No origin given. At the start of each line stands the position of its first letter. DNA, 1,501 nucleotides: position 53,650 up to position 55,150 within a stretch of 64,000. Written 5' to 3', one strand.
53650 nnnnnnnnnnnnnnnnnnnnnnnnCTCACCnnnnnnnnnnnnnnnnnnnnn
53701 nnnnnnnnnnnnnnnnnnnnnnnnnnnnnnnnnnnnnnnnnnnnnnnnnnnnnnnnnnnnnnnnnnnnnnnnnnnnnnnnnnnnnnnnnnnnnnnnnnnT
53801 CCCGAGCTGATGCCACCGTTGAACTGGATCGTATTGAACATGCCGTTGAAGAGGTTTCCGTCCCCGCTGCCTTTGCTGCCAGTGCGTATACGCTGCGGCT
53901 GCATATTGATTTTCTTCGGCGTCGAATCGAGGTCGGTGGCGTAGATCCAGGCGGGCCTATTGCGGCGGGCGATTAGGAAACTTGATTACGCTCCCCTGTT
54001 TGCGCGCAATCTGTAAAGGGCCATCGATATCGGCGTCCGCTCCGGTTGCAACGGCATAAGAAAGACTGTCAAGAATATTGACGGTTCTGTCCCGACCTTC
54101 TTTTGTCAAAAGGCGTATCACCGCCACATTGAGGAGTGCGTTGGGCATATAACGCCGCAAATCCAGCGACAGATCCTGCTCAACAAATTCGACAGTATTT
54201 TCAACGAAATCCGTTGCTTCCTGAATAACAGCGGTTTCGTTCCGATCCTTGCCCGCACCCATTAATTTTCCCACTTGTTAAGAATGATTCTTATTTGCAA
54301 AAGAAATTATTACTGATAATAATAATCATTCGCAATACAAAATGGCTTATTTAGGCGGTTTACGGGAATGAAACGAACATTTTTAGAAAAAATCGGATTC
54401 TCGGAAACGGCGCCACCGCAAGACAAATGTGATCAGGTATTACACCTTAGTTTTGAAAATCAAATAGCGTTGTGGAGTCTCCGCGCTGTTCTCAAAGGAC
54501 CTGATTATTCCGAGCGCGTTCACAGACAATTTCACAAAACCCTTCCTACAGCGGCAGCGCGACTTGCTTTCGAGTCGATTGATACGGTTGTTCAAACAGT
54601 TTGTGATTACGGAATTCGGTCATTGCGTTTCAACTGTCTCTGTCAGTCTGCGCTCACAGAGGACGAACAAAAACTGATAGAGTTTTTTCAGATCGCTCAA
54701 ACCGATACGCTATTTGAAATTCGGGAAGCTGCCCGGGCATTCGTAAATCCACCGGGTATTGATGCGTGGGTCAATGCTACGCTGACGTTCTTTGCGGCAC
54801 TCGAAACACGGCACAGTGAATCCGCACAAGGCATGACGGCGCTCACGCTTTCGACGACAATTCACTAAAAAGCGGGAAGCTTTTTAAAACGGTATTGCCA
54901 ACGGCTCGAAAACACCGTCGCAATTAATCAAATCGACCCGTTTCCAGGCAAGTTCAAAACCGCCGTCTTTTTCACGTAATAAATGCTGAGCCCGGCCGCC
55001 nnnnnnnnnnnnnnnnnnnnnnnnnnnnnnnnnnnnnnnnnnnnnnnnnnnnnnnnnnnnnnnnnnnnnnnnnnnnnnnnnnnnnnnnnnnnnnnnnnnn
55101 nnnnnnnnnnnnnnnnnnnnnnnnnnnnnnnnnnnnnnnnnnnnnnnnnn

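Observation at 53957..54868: Fur/Mur-box-like site between two uncharacterised ORFs.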

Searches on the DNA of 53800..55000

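Call 98: search_rna_families(source=window, start=53800, end=55000, threshold=evalue, max_evalue=1)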
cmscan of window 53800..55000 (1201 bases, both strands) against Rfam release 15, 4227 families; matches with E-value up to 1: 0.
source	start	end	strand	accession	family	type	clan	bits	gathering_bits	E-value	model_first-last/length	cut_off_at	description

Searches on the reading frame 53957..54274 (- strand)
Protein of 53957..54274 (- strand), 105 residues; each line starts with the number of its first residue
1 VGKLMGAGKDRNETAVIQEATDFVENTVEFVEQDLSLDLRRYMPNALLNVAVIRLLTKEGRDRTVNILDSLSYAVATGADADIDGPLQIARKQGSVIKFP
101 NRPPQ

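Call 3: search_protein_families(library=pfam, proteins=[window:53957-54274:-], max_evalue=0.1)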
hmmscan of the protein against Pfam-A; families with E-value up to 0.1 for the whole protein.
window:53957-54274:- (105 aa): 0 families

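Call 4: search_protein_families(library=ncbifam, proteins=[window:53957-54274:-], max_evalue=0.1)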
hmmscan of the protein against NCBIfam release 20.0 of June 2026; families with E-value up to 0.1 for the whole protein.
window:53957-54274:- (105 aa): 0 families

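Call 9: find_homologous_proteins(query=window:53957-54274:-)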
Query window:53957-54274:- (105 aa): 3 proteins with E <= 0.001 among 3 candidates.
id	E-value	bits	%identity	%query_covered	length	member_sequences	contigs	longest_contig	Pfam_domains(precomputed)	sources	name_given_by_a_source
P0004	1.7e-57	210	100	96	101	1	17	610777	-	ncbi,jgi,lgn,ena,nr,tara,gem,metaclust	ncbi:MAG: hypothetical protein CMM52_07530 [Rhodospirillaceae bacterium]|nr:hypothetical protein [Rh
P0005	1.1e-30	124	73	80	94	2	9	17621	-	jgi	jgi:hypothetical protein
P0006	2.0e-15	75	61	72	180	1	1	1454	PF00497.26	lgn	-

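Call 11: find_encoding_contigs(protein=P0005, flank=4000, max_places=4)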
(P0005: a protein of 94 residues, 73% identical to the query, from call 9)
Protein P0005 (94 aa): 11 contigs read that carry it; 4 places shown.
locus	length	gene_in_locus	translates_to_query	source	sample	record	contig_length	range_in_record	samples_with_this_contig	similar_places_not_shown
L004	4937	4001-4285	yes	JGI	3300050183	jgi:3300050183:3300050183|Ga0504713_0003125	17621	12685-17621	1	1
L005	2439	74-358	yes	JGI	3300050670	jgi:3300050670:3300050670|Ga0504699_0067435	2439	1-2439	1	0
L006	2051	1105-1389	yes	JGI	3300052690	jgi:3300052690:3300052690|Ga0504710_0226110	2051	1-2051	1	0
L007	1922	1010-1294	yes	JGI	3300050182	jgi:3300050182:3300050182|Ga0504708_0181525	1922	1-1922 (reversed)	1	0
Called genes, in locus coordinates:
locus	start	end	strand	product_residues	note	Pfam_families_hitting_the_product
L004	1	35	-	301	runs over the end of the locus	PF13379:NMT1_2 (faint), PF09084:NMT1 (faint)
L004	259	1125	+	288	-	PF00892:EamA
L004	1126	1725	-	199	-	PF13417:GST_N_3, PF13409:GST_N_2, PF13410:GST_C_2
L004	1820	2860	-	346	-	PF05145:AbrB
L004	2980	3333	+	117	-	PF18029:Glyoxalase_6 (weak)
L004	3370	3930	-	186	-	-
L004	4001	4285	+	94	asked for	-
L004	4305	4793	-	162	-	PF02627:CMD (faint)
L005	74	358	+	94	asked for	-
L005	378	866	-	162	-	PF02627:CMD (faint)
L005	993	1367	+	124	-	PF01527:HTH_Tnp_1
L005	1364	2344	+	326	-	PF13384:HTH_23, PF13518:HTH_28, PF13551:HTH_29 (faint), PF13565:HTH_32, PF00665:rve, PF13683:rve_3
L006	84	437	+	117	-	PF18029:Glyoxalase_6 (weak)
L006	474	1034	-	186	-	-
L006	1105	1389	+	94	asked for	-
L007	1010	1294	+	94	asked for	-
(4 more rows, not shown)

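Call 38: search_solved_structures(query=A4, max_evalue=10)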
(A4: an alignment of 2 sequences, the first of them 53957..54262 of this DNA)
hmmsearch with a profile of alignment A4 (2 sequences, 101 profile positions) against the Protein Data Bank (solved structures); distinct sequences matched with E-value up to 10: 5.
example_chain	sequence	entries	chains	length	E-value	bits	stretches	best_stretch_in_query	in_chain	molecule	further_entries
4mrn_A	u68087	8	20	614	3.5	11.5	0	56-83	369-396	ABC transporter related protein | ATM1-type heavy metal exporter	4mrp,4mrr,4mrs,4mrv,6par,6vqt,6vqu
6pan_A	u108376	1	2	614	3.5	11.5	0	56-83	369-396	ATM1-type heavy metal exporter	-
6paq_A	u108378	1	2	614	3.5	11.4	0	56-83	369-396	ATM1-type heavy metal exporter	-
6pao_A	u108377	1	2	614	3.6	11.4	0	56-83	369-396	ATM1-type heavy metal exporter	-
6pam_A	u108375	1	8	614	3.6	11.4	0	56-83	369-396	ATM1-type heavy metal exporter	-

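Call 63: find_homologous_proteins(query=A6, max_evalue=0.01)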
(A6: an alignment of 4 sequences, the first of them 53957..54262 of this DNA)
Query A6 (4 sequences) (101 aa, profile of the alignment): 11 proteins with E <= 0.01 among 487 candidates.
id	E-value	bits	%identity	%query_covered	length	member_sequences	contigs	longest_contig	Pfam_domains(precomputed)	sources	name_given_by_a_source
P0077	6.3e-47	176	55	82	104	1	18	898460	-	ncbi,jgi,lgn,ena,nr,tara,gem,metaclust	ncbi:MAG: hypothetical protein CMM52_15540 [Rhodospirillaceae bacterium]|nr:hypothetical protein [Rh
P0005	4.2e-46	173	73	83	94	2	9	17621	-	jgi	jgi:hypothetical protein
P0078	2.2e-45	171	61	81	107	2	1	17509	-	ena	-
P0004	3.3e-45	170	100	100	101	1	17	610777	-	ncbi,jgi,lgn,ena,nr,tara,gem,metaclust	ncbi:MAG: hypothetical protein CMM52_07530 [Rhodospirillaceae bacterium]|nr:hypothetical protein [Rh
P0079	2.1e-39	151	65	80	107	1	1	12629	-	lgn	-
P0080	4.1e-31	125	59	79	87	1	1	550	-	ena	-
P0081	5.1e-31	125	59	80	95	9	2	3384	-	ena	-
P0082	8.9e-23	98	51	74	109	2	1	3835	-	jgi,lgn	-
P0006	1.2e-22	98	61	75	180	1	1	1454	PF00497.26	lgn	-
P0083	1.5e-4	40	54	39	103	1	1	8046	-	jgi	jgi:hypothetical protein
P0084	4.7e-3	35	38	68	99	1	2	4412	-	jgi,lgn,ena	-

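Call 89: find_related_loci(query=A6, collection=metagenome_contigs, flank=5000)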
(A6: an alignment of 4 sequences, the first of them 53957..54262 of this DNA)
Query A6 (101 aa) in metagenome_contigs; peptide patterns used: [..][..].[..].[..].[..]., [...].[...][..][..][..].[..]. (x = any residue, [..] = any of these).
599 stretches matched a pattern (row limit reached: there are more); 1 encode a relative of the query (tblastn E <= 1e-3); 1 distinct loci.
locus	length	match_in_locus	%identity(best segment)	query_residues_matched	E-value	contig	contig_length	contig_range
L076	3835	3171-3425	47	2-85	4e-18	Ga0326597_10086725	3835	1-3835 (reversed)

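Call 100: search_protein_families(library=pfam, proteins=[L004:4305-4793:-], max_evalue=0.01)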
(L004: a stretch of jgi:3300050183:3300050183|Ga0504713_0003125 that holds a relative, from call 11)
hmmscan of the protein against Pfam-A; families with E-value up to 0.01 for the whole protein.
L004:4305-4793:- (162 aa): 1 family
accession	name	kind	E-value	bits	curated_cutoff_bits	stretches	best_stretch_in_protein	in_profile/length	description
PF02627.25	CMD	-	2.7e-05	24.5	23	1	5-88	1-83/84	Carboxymuconolactone decarboxylase family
